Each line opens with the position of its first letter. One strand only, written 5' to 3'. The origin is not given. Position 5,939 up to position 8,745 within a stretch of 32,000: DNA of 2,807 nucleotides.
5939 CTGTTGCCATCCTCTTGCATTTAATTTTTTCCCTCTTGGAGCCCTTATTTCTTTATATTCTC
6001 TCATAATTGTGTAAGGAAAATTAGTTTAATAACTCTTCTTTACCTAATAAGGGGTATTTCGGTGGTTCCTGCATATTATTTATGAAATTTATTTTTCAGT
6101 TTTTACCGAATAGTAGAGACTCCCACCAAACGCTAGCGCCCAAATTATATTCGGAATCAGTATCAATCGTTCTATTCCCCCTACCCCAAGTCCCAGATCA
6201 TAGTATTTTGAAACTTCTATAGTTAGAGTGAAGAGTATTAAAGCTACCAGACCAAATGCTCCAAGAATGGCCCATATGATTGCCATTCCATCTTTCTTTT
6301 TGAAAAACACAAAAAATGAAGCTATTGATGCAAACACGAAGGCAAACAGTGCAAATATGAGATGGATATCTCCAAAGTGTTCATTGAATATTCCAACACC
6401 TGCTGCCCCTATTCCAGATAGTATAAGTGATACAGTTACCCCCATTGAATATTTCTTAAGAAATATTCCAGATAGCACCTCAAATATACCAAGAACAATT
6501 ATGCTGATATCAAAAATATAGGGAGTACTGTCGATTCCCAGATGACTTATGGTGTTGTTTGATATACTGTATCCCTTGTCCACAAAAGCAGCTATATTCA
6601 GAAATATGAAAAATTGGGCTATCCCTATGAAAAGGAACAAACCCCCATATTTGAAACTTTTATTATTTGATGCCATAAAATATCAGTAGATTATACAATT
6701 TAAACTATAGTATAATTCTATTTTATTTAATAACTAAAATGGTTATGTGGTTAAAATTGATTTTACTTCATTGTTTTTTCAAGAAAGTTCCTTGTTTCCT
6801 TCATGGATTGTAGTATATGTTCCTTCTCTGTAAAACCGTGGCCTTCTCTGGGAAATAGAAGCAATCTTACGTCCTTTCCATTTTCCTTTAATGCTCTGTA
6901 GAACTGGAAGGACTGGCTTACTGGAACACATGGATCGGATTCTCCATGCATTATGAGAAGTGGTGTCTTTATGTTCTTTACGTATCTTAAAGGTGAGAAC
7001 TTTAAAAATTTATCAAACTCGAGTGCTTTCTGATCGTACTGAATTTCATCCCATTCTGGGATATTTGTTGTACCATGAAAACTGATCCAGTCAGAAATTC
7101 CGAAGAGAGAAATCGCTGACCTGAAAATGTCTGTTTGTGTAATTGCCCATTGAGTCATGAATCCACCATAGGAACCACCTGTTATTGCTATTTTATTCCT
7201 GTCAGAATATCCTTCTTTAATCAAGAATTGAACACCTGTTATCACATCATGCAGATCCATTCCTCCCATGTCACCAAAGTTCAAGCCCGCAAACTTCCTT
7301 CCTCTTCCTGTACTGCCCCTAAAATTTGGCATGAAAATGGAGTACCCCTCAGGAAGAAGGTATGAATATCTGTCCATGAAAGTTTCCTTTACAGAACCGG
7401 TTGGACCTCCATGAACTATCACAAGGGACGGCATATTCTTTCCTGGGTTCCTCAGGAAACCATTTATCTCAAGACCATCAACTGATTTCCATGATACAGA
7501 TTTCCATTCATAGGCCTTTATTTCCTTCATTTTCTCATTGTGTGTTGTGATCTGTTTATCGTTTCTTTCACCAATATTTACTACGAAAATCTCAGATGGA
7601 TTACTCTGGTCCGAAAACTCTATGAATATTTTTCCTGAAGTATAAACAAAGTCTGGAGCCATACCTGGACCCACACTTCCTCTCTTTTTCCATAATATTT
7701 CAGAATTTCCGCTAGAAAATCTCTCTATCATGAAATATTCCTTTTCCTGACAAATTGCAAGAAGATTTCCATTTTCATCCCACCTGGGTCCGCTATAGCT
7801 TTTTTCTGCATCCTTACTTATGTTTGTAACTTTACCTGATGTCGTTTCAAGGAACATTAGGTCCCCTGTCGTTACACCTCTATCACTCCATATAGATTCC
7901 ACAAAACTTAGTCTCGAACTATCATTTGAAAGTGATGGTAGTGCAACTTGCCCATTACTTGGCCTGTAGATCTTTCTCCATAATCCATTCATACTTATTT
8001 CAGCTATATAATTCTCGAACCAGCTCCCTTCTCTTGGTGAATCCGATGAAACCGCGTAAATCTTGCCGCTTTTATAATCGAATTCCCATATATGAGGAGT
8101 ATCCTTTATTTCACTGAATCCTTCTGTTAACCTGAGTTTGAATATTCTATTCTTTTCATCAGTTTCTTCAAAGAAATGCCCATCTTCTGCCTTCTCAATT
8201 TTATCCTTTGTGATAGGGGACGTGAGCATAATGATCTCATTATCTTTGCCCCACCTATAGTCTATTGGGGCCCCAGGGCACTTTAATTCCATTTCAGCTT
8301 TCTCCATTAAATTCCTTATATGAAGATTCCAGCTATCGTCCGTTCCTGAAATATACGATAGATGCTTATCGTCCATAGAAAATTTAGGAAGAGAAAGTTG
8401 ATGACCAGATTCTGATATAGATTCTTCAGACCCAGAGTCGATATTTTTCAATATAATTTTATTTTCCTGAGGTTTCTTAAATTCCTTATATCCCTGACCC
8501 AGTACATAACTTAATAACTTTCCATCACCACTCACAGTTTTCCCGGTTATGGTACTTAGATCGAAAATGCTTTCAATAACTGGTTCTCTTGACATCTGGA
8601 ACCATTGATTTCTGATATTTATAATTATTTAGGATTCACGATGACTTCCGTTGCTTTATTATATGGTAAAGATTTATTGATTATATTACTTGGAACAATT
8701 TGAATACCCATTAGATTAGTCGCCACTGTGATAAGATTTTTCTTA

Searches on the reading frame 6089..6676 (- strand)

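Call 8: search_protein_families(library=pfam, proteins=[window:6089-6676:-], max_evalue=0.001)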
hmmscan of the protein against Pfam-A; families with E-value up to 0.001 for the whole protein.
window:6089-6676:- (195 aa): 1 family
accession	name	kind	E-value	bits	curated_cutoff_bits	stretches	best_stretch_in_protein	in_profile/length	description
PF06197.19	DUF998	-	7.6e-18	65.2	30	1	17-184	2-182/184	Protein of unknown function (DUF998)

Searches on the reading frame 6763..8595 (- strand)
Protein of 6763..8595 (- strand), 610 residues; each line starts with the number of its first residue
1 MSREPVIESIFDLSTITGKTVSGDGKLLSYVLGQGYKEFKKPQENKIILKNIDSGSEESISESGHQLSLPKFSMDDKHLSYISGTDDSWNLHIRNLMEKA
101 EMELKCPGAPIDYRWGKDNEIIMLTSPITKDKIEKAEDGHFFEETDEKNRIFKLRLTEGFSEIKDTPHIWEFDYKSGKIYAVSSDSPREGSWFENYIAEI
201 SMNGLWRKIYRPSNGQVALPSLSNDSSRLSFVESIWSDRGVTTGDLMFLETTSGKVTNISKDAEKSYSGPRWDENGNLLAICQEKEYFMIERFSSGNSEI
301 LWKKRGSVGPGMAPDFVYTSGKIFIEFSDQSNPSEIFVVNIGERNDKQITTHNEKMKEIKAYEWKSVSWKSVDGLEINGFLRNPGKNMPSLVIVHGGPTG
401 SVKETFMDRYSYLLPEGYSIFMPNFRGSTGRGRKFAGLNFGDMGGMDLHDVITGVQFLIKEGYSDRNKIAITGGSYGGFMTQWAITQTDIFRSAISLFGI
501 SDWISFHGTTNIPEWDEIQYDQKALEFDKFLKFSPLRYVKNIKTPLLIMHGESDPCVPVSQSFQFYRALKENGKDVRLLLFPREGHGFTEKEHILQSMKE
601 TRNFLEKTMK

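Call 6: search_protein_families(library=pfam, proteins=[window:6763-8595:-], max_evalue=0.01)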
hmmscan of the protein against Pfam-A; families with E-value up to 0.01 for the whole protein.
window:6763-8595:- (610 aa): 13 families
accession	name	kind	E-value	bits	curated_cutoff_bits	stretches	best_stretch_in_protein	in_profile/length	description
PF00326.27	Peptidase_S9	-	6.6e-51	173.3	22.6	1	406-609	3-210/213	Prolyl oligopeptidase family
PF20434.5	BD-FAE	-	2.4e-14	53.8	26.8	1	385-569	10-215/215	BD-FAE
PF01738.24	DLH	-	6.8e-12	45.9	21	1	379-594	3-194/217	Dienelactone hydrolase family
PF00561.26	Abhydrolase_1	-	2.7e-09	37.5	25.8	2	389-497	1-100/245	alpha/beta hydrolase fold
PF02129.25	Peptidase_S15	-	9.2e-08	32.5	23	1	403-513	46-143/262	X-Pro dipeptidyl-peptidase (S15 family)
PF12146.15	Hydrolase_4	-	7.7e-07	29.1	27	1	539-586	187-232/239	Serine aminopeptidase, S33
PF11144.14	DUF2920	-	0.00013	21.7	24.7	0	541-583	289-330/400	Protein of unknown function (DUF2920)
PF12697.13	Abhydrolase_6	-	0.00018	22.7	26.3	1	391-482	1-81/217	Alpha/beta hydrolase family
PF02230.22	Abhydrolase_2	-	0.00032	21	23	1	542-607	155-215/217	Phospholipase/Carboxylesterase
PF10142.15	PhoPQ_related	-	0.0011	18.1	20.3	1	523-603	240-318/367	PhoPQ-activated pathogenicity-related protein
PF03583.20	LIP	-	0.0024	17.7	23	0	412-487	21-91/286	Secretory lipase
PF07859.19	Abhydrolase_3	-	0.0028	17.9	25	0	533-589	154-209/210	alpha/beta hydrolase fold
PF03959.19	FSH1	-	0.0085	16.2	21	0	538-581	154-195/211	Serine hydrolase (FSH1)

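Call 11: find_related_loci(query=window:6763-8595:-, collection=genome_contigs, flank=10000)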
Query window:6763-8595:- (610 aa) in genome_contigs; peptide patterns used: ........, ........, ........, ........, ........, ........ (x = any residue, [..] = any of these).
16 stretches matched a pattern; 2 encode a relative of the query (tblastn E <= 1e-3); 2 distinct loci.
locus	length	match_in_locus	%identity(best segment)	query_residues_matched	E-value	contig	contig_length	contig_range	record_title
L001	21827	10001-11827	83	1-609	0e+0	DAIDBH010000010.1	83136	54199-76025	MAG TPA_asm: Thermoplasmatales archaeon isolate clean327 k141_2269, whole genome shotgun sequence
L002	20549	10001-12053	73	1-609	0e+0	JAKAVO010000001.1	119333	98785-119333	MAG: Thermoplasmata archaeon isolate YP4.bin104 NODE_209_length_119333_cov_3.521517, whole genome shotgun sequence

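Call 17: search_protein_families(library=pfam, proteins=[L001:4949-5686:-, L001:6048-6401:+, L001:6598-7449:+, L001:7446-8393:+, L001:8521-9264:+, L001:9254-9649:+, L002:8252-9637:+, L002:6500-7090:-, L002:5560-6000:+, L002:4044-5225:-], max_evalue=0.001)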
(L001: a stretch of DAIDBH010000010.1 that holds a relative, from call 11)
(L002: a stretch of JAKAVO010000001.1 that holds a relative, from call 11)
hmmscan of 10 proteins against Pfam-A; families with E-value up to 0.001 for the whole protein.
L001:4949-5686:- (245 aa): 4 families
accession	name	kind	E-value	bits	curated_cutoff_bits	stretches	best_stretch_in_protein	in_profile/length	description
PF01163.29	RIO1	-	2.8e-22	79.7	22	1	66-225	27-180/187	RIO domain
PF00069.31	Pkinase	-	7.9e-07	29.2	31.7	1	43-177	3-134/263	Protein kinase domain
PF19974.5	TCAD9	-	5.3e-05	23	40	1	135-187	272-324/429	Ternary complex associated domain 9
PF01636.29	APH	-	0.00037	20.8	23.2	0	160-191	168-201/239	Phosphotransferase enzyme family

L001:6048-6401:+ (117 aa): 0 families

L001:6598-7449:+ (283 aa): 3 families
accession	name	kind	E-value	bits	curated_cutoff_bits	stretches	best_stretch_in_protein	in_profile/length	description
PF12679.13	ABC2_membrane_2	-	3.4e-17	63.1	27.2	1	69-281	73-283/283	ABC-2 family transporter protein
PF12730.13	ABC2_membrane_4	-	3.8e-08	33.9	27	1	36-196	22-177/179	ABC-2 family transporter protein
PF12698.13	ABC2_membrane_3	-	6.7e-05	22.6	31.6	1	65-199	164-291/347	ABC-2 family transporter protein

L001:7446-8393:+ (315 aa): 4 families
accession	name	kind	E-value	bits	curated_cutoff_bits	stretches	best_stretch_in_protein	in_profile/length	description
PF00005.33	ABC_tran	-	1.4e-29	103.9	25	1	23-166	2-137/137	ABC transporter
PF13304.12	AAA_21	-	2e-10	41.7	27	1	133-196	233-299/304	AAA domain, putative AbiEii toxin, Type IV TA system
PF13476.12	AAA_23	-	0.00057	21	27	1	21-69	9-56/201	AAA domain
PF13555.12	AAA_29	-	0.00097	19.3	27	0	28-60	18-50/61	P-loop containing region of AAA domain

L001:8521-9264:+ (247 aa): 0 families

L001:9254-9649:+ (131 aa): 3 families
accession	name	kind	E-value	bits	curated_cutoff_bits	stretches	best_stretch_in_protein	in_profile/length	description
PF13601.12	HTH_34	-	1.2e-10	41.9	27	1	32-111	1-80/80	Winged helix DNA-binding domain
PF01022.26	HTH_5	-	2.4e-07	31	22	1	31-76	2-46/47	Bacterial regulatory protein, arsR family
PF13730.12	HTH_36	-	0.00012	22.3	25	1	48-75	28-55/55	Helix-turn-helix domain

L002:8252-9637:+ (461 aa): 3 families
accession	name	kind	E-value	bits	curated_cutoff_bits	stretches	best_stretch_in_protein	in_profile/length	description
PF07685.20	GATase_3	-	3.6e-29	102.2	27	1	259-443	6-194/196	CobB/CobQ-like glutamine amidotransferase domain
PF01656.29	CbiA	-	1.8e-16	60.7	25.4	1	11-190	1-118/125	CobQ/CobB/MinD/ParA nucleotide binding domain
PF13500.12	AAA_26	-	3.5e-14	53.6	27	1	80-189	93-196/198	AAA domain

L002:6500-7090:- (196 aa): 1 family
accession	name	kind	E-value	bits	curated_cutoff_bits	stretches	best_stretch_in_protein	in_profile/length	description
PF04967.18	HTH_10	-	3.8e-16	59.1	23.1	1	138-189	1-52/53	HTH DNA binding domain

L002:5560-6000:+ (146 aa): 2 families
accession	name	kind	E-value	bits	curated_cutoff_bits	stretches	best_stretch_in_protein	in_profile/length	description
PF13686.11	DrsE_2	-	1.4e-23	84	25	2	11-63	2-54/156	DsrE/DsrF/DrsH-like family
PF02635.20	DsrE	-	6.4e-09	36.4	22.7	1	13-138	2-109/116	DsrE/DsrF-like family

L002:4044-5225:- (393 aa): 1 family
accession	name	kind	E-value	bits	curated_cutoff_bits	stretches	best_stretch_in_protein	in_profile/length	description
PF01077.27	NIR_SIR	-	4.7e-20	72.1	27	1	136-352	2-154/158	Nitrite and sulphite reductase 4Fe-4S domain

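Call 70: find_encoding_contigs(protein=window:6763-8595:-, flank=10000, max_places=10)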
Protein window:6763-8595:- (610 aa): 1 contig read that carries it; 1 place shown.
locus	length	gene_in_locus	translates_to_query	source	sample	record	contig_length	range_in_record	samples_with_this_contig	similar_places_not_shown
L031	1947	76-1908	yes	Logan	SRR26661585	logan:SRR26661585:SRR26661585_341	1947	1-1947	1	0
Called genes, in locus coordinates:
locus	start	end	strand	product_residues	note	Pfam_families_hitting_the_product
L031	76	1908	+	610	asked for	PF26550:Tricorn_2nd (faint), PF02129:Peptidase_S15 (faint), PF01738:DLH, PF20434:BD-FAE, PF00561:Abhydrolase_1 (faint), PF12146:Hydrolase_4 (faint), PF00326:Peptidase_S9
